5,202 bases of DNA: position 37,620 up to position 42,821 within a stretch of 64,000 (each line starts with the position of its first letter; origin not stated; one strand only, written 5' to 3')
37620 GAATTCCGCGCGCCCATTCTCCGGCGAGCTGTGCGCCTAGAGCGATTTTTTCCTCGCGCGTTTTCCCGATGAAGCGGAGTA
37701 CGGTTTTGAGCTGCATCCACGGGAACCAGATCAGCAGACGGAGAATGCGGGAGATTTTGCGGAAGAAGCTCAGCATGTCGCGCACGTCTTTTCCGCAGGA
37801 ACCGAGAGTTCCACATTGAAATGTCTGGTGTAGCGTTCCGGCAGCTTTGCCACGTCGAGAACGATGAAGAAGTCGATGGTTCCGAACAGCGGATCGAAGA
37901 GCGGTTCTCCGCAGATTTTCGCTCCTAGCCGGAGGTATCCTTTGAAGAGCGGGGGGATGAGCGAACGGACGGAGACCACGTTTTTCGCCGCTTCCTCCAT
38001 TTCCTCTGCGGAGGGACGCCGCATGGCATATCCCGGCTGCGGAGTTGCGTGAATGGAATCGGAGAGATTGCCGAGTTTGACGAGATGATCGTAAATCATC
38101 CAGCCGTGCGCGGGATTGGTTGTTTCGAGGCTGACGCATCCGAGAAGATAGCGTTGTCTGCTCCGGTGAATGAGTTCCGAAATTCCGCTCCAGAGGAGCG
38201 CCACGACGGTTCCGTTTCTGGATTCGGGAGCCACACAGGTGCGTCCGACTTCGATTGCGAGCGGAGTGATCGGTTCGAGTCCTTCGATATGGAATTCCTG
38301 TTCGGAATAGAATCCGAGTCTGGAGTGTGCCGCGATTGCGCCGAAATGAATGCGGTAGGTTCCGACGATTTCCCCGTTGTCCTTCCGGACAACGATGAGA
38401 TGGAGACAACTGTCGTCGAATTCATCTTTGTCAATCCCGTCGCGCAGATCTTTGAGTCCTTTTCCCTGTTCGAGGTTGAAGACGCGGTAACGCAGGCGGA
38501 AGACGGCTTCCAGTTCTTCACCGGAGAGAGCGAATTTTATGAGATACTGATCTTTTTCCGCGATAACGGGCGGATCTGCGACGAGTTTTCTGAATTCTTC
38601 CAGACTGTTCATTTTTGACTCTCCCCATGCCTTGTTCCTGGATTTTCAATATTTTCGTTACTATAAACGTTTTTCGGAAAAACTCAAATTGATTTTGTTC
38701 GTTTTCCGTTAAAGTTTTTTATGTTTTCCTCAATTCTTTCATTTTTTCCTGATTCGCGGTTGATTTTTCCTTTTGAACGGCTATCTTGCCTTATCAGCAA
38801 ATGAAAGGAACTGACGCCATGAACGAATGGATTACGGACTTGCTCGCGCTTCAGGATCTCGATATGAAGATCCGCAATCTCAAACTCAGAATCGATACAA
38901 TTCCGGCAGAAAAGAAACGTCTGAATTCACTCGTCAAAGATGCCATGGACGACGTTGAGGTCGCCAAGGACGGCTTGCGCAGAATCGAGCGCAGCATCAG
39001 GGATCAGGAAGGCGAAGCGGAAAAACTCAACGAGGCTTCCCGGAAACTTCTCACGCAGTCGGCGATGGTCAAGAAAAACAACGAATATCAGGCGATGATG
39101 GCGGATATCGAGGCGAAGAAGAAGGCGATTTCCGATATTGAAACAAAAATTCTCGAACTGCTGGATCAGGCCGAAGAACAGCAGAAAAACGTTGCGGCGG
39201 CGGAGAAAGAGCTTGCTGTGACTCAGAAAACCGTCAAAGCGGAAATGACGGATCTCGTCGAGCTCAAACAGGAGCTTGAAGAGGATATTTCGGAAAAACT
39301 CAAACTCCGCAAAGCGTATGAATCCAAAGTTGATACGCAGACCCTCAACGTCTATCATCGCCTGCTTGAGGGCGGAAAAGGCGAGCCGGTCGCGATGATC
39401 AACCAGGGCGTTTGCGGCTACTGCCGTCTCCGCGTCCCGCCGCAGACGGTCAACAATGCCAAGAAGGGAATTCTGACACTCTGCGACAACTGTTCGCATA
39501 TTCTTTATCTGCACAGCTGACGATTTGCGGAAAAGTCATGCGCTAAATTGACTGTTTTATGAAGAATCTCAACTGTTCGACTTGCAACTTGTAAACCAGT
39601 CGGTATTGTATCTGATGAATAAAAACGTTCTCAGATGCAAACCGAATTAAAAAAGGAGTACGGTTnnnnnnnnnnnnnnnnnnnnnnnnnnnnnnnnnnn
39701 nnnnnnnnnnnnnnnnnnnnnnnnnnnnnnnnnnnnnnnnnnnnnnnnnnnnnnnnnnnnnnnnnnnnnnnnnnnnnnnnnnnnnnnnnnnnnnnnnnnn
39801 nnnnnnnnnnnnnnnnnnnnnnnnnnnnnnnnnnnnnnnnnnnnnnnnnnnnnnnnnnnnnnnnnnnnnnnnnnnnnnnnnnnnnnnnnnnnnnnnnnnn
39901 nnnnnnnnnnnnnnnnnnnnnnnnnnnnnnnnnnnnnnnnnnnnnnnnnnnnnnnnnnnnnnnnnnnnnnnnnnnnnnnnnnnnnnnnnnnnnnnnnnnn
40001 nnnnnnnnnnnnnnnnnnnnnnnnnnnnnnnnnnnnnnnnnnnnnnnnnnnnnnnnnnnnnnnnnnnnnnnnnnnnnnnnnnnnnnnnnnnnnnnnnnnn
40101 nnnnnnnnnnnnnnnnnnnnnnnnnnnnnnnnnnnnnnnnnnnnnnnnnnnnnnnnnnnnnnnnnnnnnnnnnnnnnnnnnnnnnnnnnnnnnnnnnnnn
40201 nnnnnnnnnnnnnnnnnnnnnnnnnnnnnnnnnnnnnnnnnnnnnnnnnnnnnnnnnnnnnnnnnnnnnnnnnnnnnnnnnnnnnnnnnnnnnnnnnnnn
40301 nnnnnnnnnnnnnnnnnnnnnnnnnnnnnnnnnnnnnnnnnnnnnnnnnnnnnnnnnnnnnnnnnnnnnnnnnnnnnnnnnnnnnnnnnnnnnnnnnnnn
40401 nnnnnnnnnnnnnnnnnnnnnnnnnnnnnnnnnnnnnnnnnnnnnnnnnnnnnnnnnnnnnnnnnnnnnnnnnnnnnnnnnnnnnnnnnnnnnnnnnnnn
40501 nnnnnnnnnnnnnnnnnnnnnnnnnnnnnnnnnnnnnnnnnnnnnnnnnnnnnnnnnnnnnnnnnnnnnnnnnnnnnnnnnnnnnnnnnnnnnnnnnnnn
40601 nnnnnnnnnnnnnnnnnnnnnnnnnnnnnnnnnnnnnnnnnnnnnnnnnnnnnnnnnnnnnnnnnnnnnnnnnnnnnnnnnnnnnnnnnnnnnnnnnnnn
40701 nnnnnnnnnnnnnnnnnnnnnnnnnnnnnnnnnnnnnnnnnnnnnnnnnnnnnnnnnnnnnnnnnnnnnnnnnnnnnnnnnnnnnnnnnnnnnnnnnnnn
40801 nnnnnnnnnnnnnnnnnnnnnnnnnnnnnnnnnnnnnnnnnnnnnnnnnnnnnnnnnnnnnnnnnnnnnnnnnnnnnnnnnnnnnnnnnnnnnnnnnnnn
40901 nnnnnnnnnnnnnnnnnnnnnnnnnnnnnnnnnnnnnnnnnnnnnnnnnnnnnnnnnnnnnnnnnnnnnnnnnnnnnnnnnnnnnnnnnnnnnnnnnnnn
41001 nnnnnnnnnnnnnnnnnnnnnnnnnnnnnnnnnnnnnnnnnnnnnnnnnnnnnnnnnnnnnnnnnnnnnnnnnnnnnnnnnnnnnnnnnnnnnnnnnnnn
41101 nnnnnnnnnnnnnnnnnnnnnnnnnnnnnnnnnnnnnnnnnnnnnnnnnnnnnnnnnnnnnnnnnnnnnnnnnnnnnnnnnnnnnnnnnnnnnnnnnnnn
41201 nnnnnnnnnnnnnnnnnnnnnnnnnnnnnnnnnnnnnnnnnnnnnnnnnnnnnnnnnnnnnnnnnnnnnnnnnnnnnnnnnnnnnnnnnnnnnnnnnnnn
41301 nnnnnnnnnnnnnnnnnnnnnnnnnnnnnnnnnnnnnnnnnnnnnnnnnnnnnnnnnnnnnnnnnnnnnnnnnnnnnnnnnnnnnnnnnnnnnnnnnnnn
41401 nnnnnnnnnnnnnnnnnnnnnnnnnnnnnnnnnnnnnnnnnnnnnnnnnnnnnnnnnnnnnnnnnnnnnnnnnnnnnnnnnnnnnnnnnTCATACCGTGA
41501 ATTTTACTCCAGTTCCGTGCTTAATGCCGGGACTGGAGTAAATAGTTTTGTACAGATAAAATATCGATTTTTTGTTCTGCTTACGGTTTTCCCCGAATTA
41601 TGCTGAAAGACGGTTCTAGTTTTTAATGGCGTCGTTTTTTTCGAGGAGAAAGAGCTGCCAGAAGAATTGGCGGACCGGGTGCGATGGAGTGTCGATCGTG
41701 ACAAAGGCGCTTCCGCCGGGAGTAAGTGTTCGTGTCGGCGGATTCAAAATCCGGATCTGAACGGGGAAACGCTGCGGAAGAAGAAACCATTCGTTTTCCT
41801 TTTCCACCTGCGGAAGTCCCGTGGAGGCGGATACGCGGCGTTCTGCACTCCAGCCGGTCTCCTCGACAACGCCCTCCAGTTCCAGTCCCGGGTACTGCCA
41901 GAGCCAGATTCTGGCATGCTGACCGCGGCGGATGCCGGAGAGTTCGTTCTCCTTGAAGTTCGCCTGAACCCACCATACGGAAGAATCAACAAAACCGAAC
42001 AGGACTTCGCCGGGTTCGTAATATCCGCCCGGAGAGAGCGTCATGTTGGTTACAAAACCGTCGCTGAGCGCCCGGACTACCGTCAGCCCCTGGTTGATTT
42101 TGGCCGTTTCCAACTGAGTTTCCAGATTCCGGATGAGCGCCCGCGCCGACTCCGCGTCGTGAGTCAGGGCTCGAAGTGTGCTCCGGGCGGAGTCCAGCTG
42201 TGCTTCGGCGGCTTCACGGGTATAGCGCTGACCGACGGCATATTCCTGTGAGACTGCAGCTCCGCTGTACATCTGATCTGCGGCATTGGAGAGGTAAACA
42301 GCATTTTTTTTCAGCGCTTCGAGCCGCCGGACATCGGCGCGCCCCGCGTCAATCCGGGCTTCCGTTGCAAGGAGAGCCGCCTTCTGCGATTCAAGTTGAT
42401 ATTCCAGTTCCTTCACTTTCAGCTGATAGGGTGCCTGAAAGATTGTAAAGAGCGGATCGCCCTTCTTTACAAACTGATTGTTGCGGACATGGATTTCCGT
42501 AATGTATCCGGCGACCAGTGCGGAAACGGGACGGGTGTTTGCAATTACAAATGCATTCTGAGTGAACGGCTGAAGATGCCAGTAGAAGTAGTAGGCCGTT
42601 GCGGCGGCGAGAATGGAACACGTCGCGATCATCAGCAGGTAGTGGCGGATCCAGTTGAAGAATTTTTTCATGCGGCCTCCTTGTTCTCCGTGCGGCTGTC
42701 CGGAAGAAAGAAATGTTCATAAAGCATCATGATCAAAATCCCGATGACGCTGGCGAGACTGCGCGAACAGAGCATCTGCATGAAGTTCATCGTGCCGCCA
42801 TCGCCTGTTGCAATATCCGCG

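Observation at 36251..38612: OlsB/OlsA-like aminolipid operon with a third, translationally coupled CobS-like membrane gene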

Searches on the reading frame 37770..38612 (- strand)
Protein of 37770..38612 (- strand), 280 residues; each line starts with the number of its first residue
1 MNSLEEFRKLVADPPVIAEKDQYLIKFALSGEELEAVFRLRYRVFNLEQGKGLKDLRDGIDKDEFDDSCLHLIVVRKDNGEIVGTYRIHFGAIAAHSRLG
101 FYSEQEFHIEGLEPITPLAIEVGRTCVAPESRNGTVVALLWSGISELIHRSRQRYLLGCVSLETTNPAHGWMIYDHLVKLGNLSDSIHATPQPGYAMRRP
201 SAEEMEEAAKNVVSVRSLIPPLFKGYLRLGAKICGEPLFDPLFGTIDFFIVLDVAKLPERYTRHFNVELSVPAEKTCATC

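Call 3: search_protein_families(library=pfam, proteins=[window:37770-38612:-], max_evalue=1)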
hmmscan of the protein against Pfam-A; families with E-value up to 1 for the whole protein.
window:37770-38612:- (280 aa): 4 families
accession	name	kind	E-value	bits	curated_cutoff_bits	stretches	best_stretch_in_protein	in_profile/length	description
PF13444.12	Acetyltransf_5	-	6e-28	98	22.4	1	40-142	1-102/102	Acetyltransferase (GNAT) domain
PF21926.2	FeeM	-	1.5e-05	25.3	27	1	36-149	1-110/158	N-acyl amino acid synthase FeeM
PF00765.23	Autoind_synth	-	0.007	16.4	24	1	31-88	7-63/183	Autoinducer synthase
PF13527.13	Acetyltransf_9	-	0.15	12.5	25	0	30-89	6-59/127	Acetyltransferase (GNAT) domain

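Call 4: search_protein_families(library=ncbifam, proteins=[window:37770-38612:-], max_evalue=1)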
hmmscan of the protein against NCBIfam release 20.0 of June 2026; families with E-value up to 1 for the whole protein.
window:37770-38612:- (280 aa): 8 families
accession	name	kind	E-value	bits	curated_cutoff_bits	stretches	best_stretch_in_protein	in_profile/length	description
NF052555.1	OrAlActfOlsBBRUA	equivalog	2.7e-38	132.1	320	1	25-268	25-273/278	l-ornithine N(alpha)-acyltransferase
NF052554.1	OrAlActfOlsBRHOCB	equivalog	5.9e-32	111.4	350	1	18-265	3-253/256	L-ornithine N(alpha)-acyltransferase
NF052615.1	orn_lipid_OlsF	equivalog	5.4e-18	64.9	620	1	34-258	321-561/570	bifunctional ornithine lipid synthase OlsF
TIGR03694.1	exosort_acyl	subfamily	1.7e-09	37.4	111.95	1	25-88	10-74/241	PEP-CTERM/exosortase system-associated acyltransferase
NF053696.1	GlyAclTfGlsBBct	equivalog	4.8e-06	25.9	300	1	20-162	29-183/303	glycine N(alpha)-acyltransferase GlsB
TIGR04045.1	MSMEG_0567_GNAT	equivalog_domain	2.3e-05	24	68.45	1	22-90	1-67/153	MSMEG_0567/Sll0786 family nitrogen starvation N-acetyltransferase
NF010408.0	PRK13834.1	subfamily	0.028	13.9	292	1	34-89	18-72/207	acyl-homoserine-lactone synthase TraI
NF052393.1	AHserLSynTraI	equivalog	0.13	11.5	250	1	31-88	15-71/212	acyl-homoserine-lactone synthase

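Call 72: search_solved_structures(query=window:37770-38612:-, max_evalue=0.01)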
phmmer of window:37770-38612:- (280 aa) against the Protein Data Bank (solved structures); distinct sequences matched with E-value up to 0.01: 0.

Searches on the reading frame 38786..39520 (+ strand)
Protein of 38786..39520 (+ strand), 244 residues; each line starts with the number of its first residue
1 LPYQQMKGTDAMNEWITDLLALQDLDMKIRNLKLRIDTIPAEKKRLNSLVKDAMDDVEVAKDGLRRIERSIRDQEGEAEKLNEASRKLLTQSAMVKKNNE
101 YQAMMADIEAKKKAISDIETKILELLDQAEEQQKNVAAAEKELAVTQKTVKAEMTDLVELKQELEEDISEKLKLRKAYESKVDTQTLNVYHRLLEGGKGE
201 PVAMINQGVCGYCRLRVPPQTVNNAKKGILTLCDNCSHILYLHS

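Call 73: search_protein_families(library=pfam, proteins=[window:38786-39520:+], max_evalue=0.0001)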
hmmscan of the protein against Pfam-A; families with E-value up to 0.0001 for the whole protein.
window:38786-39520:+ (244 aa): 2 families
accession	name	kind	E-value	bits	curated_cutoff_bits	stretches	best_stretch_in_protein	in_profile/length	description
PF02591.20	Zn_ribbon_9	-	8.1e-06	26.3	29.1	1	209-240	1-33/33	C4-type zinc ribbon domain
PF24481.2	CT398_CC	-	1.6e-05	25.3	27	1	22-195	1-177/180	CT398-like coiled coil hairpin domain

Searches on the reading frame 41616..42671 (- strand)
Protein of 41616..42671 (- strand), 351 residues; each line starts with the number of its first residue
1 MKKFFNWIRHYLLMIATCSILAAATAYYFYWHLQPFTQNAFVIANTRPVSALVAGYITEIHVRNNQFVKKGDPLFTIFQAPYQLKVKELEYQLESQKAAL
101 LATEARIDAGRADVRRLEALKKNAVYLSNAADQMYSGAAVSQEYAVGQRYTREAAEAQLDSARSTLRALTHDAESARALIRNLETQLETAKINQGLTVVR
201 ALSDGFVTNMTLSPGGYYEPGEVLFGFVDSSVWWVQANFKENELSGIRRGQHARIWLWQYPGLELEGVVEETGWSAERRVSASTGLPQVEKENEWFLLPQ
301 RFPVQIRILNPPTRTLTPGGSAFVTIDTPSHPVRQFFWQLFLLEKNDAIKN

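Call 73: search_protein_families(library=pfam, proteins=[window:41616-42671:-], max_evalue=0.0001)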
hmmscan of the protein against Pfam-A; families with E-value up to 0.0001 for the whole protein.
window:41616-42671:- (351 aa): 3 families
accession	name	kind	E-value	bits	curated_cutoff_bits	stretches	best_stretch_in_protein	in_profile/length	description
PF16576.10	HlyD_D23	-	5.7e-18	65.4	30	1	48-270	21-182/214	Barrel-sandwich domain of CusB or HlyD membrane-fusion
PF13437.12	HlyD_3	-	2.9e-13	50.9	22.2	1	198-281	1-85/106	HlyD family secretion protein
PF13533.13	Biotin_lipoyl_2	-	1.7e-09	37.7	29.8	1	48-77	2-31/32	Biotin-lipoyl like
